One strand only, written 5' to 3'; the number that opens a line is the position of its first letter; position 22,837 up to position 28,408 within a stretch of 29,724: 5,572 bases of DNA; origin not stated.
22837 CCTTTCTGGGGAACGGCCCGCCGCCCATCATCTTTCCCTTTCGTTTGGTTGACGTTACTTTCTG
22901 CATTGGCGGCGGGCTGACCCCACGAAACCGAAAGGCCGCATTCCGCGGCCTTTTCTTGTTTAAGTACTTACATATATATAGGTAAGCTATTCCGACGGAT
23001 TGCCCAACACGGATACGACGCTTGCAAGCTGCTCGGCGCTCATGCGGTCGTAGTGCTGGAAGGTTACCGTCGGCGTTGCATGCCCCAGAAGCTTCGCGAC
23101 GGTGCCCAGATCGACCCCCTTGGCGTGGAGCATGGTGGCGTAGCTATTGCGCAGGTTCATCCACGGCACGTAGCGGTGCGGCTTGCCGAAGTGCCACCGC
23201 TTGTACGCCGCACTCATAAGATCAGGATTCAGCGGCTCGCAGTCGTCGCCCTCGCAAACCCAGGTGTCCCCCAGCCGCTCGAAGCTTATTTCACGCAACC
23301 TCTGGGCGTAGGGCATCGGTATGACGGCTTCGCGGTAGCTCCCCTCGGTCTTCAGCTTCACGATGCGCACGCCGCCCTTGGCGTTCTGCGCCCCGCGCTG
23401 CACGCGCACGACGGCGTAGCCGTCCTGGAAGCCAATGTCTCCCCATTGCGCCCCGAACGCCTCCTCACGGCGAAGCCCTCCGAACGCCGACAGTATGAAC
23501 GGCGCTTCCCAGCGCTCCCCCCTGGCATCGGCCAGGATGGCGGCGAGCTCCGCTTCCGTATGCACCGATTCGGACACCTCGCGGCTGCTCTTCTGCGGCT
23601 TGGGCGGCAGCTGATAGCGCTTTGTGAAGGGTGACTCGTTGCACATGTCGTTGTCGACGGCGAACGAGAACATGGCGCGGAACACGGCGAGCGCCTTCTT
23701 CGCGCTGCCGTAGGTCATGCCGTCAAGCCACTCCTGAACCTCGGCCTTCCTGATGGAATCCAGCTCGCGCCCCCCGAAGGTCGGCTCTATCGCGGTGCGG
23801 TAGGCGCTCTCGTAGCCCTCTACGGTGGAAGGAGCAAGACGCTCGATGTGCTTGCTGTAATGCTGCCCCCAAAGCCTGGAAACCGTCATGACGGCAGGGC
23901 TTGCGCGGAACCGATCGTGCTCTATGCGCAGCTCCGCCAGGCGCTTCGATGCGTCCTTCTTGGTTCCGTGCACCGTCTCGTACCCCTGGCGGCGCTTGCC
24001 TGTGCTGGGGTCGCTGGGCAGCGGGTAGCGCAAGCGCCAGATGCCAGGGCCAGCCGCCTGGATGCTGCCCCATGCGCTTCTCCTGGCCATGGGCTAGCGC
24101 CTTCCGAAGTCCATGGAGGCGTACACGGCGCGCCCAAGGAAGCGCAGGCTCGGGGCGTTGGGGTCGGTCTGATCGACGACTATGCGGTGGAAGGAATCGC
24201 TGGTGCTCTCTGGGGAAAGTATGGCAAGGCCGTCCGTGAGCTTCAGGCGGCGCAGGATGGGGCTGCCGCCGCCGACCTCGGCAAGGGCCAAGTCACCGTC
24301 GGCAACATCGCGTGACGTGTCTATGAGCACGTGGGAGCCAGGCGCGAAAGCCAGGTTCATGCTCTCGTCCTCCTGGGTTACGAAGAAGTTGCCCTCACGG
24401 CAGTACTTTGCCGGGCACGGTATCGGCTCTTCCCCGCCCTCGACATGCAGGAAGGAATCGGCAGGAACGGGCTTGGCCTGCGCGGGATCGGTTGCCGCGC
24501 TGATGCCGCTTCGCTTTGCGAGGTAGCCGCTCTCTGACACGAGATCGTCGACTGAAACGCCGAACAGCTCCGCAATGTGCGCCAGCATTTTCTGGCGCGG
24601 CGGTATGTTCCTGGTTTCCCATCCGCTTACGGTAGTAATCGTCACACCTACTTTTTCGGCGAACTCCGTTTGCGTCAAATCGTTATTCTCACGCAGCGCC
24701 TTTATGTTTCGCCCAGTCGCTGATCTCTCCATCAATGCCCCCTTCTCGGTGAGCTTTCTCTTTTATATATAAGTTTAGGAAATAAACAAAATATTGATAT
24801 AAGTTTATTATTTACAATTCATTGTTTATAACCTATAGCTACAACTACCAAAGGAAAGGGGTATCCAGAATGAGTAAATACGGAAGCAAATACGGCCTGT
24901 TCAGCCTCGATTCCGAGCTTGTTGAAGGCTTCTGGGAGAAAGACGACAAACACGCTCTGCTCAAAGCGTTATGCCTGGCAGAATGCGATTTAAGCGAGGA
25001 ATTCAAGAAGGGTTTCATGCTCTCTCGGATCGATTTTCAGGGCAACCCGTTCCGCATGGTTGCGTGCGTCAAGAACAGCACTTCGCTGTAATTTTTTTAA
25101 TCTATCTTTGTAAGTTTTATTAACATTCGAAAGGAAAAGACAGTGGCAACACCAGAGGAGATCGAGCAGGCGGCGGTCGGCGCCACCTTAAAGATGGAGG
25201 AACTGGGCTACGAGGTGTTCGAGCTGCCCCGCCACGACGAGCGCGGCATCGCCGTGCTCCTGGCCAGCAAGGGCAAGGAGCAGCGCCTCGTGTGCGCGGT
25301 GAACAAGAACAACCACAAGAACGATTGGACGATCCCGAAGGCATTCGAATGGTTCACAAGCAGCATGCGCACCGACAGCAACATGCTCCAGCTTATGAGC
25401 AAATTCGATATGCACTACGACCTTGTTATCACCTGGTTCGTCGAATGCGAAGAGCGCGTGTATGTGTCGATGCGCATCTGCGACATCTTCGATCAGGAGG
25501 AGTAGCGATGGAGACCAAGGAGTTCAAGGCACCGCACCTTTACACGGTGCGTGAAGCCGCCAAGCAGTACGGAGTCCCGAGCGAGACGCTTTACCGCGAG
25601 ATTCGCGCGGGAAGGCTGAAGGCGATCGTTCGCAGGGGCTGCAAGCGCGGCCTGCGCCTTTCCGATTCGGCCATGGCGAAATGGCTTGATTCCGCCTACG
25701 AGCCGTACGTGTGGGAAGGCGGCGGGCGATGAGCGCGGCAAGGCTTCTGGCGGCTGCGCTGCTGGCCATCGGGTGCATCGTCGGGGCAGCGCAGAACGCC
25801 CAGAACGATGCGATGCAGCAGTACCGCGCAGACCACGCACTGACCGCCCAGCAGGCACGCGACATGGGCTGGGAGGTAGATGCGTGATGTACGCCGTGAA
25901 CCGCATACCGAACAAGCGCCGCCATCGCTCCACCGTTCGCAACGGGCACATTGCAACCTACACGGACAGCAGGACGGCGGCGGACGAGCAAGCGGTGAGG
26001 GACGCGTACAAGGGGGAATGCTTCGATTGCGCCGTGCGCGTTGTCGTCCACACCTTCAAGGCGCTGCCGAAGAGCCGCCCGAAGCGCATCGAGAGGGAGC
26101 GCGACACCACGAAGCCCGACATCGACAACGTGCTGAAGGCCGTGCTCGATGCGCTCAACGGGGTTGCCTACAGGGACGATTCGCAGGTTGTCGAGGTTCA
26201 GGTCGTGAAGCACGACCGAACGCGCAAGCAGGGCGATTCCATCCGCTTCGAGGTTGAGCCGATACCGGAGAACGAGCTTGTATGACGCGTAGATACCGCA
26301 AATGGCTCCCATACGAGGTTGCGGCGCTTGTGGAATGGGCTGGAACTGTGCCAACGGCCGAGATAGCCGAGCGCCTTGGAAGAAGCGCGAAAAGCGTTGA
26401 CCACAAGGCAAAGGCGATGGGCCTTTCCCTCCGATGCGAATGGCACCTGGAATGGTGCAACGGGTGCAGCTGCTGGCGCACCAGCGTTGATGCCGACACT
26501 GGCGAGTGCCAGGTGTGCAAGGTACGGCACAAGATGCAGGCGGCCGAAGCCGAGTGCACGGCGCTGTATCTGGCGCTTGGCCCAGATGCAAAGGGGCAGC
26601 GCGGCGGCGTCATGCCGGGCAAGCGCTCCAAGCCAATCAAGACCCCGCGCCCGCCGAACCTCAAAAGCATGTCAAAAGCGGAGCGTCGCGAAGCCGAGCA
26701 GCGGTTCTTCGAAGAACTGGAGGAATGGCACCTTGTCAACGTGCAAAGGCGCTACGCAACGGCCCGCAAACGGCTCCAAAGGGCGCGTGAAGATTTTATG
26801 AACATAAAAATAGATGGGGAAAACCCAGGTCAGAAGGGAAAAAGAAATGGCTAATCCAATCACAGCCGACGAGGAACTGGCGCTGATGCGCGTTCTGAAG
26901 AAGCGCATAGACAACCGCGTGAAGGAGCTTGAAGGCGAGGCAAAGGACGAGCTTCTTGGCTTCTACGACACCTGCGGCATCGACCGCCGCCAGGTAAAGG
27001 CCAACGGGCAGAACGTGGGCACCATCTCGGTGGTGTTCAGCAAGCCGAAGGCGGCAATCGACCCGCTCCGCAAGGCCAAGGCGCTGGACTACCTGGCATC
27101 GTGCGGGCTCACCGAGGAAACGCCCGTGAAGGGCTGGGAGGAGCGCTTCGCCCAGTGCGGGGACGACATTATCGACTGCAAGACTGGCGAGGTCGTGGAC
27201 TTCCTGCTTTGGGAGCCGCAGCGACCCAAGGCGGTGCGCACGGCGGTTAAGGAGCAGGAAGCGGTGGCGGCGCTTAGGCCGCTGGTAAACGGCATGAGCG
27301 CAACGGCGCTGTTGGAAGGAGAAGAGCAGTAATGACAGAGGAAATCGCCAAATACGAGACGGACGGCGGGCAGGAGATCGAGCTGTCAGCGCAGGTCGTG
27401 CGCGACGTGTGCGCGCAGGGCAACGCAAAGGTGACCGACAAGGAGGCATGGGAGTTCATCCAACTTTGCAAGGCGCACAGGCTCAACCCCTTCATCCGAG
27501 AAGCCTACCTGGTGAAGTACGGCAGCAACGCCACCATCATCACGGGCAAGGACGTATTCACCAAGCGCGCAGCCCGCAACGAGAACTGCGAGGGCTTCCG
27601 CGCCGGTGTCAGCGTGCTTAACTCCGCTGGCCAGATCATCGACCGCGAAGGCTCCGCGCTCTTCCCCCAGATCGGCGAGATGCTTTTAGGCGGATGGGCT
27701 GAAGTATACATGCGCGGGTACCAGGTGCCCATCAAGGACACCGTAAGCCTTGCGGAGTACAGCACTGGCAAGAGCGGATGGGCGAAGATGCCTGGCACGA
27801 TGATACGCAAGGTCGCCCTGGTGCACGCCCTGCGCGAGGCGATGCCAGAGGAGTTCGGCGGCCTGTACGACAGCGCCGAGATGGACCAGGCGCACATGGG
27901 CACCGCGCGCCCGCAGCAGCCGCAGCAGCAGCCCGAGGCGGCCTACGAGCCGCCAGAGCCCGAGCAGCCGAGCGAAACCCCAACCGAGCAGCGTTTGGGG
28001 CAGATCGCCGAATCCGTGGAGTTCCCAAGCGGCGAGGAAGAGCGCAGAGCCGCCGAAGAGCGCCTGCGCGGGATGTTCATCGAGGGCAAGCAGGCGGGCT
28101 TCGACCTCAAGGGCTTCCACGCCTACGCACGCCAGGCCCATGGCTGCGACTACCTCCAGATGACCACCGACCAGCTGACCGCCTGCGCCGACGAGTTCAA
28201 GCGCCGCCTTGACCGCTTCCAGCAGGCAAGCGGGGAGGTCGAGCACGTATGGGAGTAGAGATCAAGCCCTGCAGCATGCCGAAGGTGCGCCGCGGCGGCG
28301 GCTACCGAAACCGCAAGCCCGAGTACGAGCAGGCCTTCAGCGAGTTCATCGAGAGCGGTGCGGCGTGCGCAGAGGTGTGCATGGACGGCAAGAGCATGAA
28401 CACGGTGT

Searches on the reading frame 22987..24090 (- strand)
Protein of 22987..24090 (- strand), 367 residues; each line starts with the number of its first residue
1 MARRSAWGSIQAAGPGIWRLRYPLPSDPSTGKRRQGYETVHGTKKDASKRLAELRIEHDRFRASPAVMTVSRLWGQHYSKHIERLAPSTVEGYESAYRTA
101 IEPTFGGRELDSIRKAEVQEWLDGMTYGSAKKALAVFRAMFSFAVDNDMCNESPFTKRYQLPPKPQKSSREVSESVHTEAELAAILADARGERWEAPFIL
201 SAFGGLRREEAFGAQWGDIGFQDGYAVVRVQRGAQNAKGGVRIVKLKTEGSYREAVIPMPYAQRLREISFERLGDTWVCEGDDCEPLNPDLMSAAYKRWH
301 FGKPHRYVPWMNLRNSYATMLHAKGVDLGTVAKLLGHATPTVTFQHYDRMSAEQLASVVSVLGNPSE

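Call 10: search_protein_families(library=pfam, proteins=[window:22987-24090:-], max_evalue=0.01)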
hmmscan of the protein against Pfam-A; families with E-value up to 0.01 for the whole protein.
window:22987-24090:- (367 aa): 2 families
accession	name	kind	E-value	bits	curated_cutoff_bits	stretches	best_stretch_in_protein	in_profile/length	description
PF00589.27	Phage_integrase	-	7e-10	39.4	27.1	1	203-351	33-169/172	Phage integrase family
PF14659.12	Phage_int_SAM_3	-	3.1e-08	34.1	22.6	1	79-125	11-57/58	Phage integrase, N-terminal SAM-like domain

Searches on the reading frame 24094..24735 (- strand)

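Call 83: search_protein_families(library=phrogs, proteins=[window:24094-24735:-], max_evalue=0.001)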
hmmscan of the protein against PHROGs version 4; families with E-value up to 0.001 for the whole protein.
window:24094-24735:- (213 aa): 23 families
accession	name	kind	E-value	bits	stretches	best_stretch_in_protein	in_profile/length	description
phrog_4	-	transcription regulation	1.2e-22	81.5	1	5-213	135-342/400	transcriptional repressor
phrog_8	-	transcription regulation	1.1e-18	68.8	1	1-69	71-139/346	transcriptional regulator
phrog_3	-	transcription regulation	8.7e-12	46.5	1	1-69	83-149/430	transcriptional repressor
phrog_2328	-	transcription regulation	2.6e-11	44.4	1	11-70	20-79/128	transcriptional repressor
phrog_2967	-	transcription regulation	1e-10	42.6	1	3-67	7-71/225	transcriptional regulator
phrog_5823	-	transcription regulation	1.2e-10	42.1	1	5-70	5-71/404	transcriptional regulator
phrog_7241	-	transcription regulation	1.4e-09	39.1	1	10-66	65-121/122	transcriptional regulator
phrog_2439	-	transcription regulation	2.4e-08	34.3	1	2-68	3-69/367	transcriptional regulator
phrog_7950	-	transcription regulation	3.9e-08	34.2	1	2-42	3-43/68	transcriptional repressor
phrog_2104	-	unknown function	9.1e-08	33.3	1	9-52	42-85/103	-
phrog_3037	-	transcription regulation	1.1e-06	29.6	1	8-79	28-88/189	transcriptional repressor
phrog_1702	-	transcription regulation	1.7e-06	28.9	1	12-71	20-81/87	transcriptional repressor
phrog_1373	-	transcription regulation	2.8e-06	28.4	1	9-87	66-144/166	transcriptional regulator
phrog_4836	-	transcription regulation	4.9e-06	27.2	1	7-68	76-137/194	CII-like regulator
phrog_38149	-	unknown function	1.4e-05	26.1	1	2-53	4-55/190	-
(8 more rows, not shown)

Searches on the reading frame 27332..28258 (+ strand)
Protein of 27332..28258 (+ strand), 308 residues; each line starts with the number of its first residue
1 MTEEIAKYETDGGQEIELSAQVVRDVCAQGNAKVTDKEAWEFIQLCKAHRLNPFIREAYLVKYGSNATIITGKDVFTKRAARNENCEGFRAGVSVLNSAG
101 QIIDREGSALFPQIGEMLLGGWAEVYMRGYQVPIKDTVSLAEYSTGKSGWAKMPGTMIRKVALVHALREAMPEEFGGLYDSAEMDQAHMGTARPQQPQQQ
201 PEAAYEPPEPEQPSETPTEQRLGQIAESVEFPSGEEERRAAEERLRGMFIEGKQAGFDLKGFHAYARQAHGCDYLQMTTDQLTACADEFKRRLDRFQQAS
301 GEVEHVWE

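Call 83: search_protein_families(library=phrogs, proteins=[window:27332-28258:+], max_evalue=0.001)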
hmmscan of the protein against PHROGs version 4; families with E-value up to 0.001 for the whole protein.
window:27332-28258:+ (308 aa): 5 families
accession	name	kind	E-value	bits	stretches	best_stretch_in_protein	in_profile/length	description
phrog_2760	-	DNA, RNA and nucleotide metabolism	3.4e-48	165.3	1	31-198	31-203/257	RecT-like ssDNA annealing protein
phrog_10056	-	DNA, RNA and nucleotide metabolism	4e-43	148.9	1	10-215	17-215/302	RecT-like ssDNA annealing protein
phrog_252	-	DNA, RNA and nucleotide metabolism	1.1e-39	137.6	1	5-218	16-209/263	Bet-like ssDNA annealing protein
phrog_2780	-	DNA, RNA and nucleotide metabolism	4.1e-21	76.8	1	22-295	40-315/369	RecT-like ssDNA annealing protein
phrog_2449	-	DNA, RNA and nucleotide metabolism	3e-08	34.6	1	147-221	159-232/301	single strand annealing protein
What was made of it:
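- The phage encodes a RecT-like annealing protein at 27332-28258 (call 83).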
